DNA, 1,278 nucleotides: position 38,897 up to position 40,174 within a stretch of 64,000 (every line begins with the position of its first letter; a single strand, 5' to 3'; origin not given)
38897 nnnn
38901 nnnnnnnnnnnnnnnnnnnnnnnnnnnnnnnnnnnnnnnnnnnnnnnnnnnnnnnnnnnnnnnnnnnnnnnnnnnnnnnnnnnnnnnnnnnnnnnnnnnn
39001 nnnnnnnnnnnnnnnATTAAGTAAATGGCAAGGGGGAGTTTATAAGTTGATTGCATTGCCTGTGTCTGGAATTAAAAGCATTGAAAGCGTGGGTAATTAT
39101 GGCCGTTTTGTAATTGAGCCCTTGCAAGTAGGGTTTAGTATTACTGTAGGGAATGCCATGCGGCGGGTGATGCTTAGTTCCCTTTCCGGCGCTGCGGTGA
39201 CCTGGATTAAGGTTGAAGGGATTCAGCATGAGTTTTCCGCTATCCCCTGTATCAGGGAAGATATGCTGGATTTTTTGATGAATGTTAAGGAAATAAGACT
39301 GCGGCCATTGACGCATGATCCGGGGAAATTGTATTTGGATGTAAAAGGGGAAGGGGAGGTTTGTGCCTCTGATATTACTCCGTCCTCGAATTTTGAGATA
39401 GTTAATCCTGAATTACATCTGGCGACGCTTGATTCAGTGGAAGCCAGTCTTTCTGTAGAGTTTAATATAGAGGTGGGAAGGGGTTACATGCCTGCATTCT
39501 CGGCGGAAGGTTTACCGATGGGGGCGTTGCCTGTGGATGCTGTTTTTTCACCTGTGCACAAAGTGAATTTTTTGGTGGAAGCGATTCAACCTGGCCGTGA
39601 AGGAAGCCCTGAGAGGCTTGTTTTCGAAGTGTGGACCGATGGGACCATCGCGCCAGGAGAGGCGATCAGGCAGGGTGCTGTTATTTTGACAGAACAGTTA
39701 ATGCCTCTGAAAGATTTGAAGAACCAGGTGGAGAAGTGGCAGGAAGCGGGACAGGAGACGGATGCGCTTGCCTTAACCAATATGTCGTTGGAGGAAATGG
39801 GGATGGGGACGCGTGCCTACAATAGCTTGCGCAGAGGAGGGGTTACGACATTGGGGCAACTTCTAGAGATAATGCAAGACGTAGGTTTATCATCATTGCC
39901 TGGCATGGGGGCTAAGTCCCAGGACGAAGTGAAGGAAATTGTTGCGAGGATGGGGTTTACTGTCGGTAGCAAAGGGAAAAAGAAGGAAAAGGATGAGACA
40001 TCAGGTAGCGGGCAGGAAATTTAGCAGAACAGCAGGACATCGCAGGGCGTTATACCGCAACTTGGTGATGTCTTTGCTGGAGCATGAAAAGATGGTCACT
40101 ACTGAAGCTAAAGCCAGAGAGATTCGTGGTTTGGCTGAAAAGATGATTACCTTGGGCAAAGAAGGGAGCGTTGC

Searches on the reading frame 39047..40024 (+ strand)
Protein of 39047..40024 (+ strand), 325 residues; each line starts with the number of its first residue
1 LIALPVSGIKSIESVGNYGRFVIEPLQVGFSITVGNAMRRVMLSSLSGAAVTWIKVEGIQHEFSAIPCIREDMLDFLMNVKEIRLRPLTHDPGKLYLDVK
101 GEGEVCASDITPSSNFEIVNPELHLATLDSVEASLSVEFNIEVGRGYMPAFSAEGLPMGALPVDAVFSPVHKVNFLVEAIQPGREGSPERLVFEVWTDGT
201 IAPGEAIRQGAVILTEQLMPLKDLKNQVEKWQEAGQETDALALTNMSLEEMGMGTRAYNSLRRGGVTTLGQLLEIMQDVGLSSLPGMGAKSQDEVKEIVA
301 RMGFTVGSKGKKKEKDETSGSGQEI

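Call 78: find_homologous_proteins(query=window:39047-40024:+, max_evalue=1e-60)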
Query window:39047-40024:+ (325 aa): 5378 proteins with E <= 1e-60 among 8000 candidates; the best 120 are listed.
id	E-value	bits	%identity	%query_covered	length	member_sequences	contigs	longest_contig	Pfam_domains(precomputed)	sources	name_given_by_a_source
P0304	1.1e-200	683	96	100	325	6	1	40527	PF01000.32,PF03118.22,PF01193.30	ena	-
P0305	4.9e-118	412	59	96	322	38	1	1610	PF01000.32,PF03118.22,PF01193.30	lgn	-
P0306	2.5e-117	410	58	99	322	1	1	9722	PF01000.32,PF03118.22,PF01193.30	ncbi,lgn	-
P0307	2.9e-117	410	59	96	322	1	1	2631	PF01000.32,PF03118.22,PF01193.30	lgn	-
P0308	4.5e-117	409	59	95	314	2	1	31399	PF01000.32,PF03118.22,PF01193.30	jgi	-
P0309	5.0e-117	409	59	96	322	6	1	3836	PF01000.32,PF03118.22,PF01193.30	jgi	-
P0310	9.3e-117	408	59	96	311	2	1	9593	PF01000.32,PF03118.22,PF01193.30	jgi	jgi:DNA-directed RNA polymerase subunit alpha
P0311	1.1e-116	408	60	95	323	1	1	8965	PF01000.32,PF03118.22,PF01193.30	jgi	jgi:DNA-directed RNA polymerase subunit alpha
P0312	1.2e-116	407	58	97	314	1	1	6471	PF01000.32,PF03118.22,PF01193.30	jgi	-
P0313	1.4e-116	407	59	95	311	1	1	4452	PF01000.32,PF03118.22,PF01193.30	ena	-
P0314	1.4e-116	407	59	97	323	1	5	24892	PF01000.32,PF03118.22,PF01193.30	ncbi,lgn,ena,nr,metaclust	ncbi:MAG: DNA-directed RNA polymerase subunit alpha [Chloroflexi bacterium CG07_land_8_20_14_0_80_45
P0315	1.4e-116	407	59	97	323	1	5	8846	PF01000.32,PF03118.22,PF01193.30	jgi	-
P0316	1.9e-116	407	59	97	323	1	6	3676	PF01000.32,PF03118.22,PF01193.30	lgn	-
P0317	2.3e-116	407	59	96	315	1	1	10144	PF01000.32,PF03118.22,PF01193.30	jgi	-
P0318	2.5e-116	406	61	97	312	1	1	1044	PF01000.32,PF03118.22,PF01193.30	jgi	jgi:DNA-directed RNA polymerase subunit alpha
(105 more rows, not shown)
